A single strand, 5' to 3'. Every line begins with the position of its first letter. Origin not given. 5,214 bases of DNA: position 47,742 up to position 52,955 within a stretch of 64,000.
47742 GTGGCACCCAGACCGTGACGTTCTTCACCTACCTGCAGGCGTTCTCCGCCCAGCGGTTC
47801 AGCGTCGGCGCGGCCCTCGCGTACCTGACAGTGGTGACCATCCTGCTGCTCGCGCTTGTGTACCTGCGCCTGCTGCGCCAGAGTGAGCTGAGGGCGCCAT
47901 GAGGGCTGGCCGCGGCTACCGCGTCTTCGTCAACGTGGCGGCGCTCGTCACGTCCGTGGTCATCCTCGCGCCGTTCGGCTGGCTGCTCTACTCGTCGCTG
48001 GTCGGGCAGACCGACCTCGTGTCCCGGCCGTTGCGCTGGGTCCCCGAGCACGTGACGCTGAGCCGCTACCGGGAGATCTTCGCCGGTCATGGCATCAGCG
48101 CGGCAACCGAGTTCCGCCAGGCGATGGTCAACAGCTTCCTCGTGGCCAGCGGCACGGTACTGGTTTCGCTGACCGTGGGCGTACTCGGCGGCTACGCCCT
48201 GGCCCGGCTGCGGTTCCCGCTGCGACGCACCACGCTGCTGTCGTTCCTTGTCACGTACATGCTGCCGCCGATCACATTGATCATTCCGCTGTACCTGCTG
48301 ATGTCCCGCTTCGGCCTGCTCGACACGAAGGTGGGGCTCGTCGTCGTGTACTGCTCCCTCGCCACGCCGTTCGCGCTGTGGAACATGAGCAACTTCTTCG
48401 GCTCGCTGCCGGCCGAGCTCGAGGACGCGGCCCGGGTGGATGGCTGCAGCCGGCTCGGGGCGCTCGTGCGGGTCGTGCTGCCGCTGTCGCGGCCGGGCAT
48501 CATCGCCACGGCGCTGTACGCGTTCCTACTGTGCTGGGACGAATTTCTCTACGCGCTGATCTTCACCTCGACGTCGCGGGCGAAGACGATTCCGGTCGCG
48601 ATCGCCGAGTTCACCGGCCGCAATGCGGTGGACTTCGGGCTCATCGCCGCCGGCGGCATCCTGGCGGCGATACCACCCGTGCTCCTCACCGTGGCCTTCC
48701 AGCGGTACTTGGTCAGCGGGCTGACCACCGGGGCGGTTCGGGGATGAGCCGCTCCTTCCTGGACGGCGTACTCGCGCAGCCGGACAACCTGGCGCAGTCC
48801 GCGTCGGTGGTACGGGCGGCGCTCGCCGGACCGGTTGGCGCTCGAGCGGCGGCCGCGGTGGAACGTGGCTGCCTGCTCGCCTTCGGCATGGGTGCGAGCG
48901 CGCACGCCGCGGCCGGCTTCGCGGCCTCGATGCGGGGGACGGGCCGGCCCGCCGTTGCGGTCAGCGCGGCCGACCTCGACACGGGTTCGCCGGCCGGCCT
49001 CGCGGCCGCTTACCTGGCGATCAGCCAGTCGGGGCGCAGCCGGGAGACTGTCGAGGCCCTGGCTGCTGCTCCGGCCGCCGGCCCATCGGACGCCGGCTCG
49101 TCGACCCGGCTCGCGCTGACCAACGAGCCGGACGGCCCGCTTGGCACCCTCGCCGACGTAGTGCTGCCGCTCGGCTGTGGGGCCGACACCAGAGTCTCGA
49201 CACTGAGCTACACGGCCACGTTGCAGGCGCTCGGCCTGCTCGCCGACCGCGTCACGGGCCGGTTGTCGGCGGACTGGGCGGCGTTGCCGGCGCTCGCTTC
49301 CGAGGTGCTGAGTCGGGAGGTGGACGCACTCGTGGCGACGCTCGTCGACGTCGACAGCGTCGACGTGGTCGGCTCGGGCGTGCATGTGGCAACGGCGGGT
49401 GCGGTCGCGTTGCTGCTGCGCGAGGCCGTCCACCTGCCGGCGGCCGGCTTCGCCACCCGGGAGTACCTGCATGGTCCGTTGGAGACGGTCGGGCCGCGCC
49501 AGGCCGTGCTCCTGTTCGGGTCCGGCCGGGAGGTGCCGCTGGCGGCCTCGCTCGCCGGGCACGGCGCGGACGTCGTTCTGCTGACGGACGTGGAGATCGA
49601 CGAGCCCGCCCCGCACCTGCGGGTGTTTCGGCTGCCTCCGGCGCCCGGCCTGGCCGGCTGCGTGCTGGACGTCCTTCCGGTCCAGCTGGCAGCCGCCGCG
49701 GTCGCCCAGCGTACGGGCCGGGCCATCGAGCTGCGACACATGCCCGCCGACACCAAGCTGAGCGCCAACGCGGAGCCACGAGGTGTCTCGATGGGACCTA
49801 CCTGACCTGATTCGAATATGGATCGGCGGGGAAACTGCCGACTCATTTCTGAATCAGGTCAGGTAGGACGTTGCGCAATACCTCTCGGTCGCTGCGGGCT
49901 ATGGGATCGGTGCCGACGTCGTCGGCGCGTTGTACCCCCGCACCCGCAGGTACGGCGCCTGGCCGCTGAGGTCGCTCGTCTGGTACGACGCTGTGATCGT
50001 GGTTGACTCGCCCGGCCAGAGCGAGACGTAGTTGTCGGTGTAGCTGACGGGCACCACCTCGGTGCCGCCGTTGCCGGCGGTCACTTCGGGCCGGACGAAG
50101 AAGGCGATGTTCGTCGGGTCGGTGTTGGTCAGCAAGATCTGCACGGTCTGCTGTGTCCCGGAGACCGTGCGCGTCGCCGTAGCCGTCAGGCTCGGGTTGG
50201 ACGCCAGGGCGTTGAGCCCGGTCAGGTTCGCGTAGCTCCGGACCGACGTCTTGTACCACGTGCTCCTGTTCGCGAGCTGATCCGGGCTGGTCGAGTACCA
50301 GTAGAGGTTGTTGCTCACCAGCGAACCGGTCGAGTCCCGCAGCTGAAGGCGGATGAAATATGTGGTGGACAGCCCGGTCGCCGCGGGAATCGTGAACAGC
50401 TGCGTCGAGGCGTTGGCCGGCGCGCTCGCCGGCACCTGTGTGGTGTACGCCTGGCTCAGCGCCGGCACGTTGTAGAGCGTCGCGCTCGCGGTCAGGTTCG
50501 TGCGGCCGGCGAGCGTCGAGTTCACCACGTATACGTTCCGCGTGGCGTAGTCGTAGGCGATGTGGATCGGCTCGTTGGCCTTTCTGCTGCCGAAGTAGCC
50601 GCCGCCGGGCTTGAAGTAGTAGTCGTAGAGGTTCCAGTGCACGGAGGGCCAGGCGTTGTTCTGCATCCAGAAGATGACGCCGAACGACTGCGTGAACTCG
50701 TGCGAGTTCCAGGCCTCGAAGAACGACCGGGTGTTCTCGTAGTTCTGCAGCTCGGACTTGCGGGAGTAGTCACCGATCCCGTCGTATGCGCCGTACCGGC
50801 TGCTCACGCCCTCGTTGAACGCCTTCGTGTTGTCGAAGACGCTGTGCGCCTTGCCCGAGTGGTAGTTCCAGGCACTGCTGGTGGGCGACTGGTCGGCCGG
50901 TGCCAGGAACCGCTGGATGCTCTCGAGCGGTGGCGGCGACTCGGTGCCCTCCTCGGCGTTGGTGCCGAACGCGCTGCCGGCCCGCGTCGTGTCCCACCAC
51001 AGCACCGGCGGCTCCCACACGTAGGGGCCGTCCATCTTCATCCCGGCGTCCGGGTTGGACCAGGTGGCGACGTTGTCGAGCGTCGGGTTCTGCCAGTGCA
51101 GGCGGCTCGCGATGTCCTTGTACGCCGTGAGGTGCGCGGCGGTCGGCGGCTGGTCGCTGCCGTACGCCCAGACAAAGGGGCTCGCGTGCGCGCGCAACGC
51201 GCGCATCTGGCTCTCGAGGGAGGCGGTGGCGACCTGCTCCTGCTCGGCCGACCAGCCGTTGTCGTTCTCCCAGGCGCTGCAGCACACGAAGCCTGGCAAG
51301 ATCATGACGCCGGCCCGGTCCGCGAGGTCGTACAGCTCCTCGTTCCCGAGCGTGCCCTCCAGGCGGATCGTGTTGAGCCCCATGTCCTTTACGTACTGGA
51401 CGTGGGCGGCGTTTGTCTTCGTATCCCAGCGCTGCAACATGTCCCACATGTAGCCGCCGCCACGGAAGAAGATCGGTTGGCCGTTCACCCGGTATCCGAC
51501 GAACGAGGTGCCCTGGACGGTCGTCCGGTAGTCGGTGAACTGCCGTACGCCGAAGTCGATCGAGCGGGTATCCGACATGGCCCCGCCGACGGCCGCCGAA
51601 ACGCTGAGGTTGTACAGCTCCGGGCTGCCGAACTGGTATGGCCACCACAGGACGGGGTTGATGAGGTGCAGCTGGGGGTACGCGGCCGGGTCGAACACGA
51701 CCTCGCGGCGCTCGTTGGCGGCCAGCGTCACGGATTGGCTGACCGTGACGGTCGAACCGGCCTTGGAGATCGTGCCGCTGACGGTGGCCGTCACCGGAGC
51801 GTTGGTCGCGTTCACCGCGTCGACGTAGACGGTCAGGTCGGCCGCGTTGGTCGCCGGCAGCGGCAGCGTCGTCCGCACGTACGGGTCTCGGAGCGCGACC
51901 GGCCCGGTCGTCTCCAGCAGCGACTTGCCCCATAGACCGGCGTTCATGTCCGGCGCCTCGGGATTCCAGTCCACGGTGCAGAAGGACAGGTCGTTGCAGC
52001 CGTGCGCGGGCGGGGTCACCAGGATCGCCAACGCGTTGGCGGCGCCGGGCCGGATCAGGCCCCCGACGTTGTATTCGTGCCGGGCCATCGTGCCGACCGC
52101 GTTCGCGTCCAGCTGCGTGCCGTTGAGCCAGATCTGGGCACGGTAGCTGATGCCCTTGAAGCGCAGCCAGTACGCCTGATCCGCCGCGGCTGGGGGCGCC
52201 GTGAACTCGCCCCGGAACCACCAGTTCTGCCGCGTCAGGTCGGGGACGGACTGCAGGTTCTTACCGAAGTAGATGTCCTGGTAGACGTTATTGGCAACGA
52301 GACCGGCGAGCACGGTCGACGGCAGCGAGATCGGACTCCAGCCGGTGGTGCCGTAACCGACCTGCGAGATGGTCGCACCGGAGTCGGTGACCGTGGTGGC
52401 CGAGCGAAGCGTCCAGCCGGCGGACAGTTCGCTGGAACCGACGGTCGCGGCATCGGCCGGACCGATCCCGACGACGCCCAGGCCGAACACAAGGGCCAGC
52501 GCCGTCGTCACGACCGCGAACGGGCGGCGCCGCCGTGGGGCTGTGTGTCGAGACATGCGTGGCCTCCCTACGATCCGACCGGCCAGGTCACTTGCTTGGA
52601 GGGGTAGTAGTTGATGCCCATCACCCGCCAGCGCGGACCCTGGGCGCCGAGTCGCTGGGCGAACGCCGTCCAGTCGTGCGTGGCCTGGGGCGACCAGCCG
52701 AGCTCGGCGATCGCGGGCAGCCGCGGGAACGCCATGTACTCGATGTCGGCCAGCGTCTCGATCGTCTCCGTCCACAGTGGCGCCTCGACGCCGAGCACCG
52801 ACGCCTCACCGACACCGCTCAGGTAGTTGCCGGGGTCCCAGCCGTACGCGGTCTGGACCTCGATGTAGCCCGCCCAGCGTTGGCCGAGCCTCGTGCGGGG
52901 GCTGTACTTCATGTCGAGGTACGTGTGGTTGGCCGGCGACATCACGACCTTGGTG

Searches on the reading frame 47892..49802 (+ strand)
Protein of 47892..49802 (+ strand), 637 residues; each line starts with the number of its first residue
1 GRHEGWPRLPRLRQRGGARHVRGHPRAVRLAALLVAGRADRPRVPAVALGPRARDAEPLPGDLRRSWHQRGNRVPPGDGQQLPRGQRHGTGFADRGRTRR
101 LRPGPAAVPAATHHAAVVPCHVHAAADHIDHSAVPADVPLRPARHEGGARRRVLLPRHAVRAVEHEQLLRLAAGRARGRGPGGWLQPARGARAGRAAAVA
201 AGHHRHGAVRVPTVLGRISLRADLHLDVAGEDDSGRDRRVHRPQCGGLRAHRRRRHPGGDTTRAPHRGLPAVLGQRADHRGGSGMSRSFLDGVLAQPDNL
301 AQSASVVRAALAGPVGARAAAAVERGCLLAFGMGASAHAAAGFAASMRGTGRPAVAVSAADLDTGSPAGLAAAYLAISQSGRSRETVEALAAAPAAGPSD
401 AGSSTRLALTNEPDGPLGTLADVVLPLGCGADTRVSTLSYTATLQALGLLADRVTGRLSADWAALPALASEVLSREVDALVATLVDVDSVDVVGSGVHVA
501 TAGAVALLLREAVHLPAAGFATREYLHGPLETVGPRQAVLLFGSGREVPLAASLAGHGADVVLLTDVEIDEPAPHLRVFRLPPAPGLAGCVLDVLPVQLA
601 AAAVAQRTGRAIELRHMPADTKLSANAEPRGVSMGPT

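Call 59: search_protein_families(library=pfam, proteins=[window:47892-49802:+], max_evalue=0.00001)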
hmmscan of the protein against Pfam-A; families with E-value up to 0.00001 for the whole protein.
window:47892-49802:+ (637 aa): 1 family
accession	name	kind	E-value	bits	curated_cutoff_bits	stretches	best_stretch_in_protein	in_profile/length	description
PF01380.27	SIS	-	6.7e-14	52.2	25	1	330-451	10-129/131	SIS domain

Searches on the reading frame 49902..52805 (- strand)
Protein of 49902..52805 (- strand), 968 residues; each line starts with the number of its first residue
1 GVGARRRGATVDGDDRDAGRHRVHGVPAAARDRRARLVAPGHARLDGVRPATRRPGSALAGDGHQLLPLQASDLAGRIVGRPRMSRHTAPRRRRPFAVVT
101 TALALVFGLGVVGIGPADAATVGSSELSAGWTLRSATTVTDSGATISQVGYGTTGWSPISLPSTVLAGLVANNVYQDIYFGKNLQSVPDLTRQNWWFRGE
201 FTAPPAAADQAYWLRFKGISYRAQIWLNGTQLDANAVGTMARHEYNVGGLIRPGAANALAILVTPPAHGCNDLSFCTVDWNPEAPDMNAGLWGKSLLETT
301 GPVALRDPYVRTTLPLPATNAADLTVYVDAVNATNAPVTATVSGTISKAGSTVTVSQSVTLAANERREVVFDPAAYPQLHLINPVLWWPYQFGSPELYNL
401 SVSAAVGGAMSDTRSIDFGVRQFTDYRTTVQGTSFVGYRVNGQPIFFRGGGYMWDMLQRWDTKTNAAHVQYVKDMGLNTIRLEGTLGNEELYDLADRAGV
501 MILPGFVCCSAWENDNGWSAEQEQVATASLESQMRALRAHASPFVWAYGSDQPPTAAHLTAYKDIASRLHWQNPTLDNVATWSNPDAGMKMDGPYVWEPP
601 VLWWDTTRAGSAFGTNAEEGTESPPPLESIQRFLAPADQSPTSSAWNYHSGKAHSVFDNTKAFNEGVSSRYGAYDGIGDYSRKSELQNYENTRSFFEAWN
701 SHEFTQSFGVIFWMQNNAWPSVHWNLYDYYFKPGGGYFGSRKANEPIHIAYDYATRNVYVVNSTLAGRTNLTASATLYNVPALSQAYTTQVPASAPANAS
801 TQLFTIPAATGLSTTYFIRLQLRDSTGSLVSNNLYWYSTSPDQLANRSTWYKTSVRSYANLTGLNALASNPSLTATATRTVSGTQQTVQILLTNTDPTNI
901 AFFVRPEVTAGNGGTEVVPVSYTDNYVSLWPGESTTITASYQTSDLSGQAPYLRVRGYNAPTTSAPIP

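Call 59: search_protein_families(library=pfam, proteins=[window:49902-52805:-], max_evalue=0.00001)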
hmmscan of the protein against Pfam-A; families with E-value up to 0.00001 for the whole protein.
window:49902-52805:- (968 aa): 4 families
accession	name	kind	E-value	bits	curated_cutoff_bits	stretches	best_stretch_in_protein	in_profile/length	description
PF18368.7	Ig_GlcNase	-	4.4e-26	91.5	26.3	1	850-959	1-104/105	Exo-beta-D-glucosaminidase Ig-fold domain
PF22666.2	Glyco_hydro_2_N2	-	4.5e-20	72.8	27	1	131-268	1-122/167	Glycosyl hydrolase 2 galactose-binding domain-like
PF00703.27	Glyco_hydro_2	-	3.3e-13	50.8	23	1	304-421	2-109/109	Glycosyl hydrolases family 2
PF17786.7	Mannosidase_ig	-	1.4e-07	32.3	23.4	1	757-837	4-86/91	Mannosidase Ig/CBM-like domain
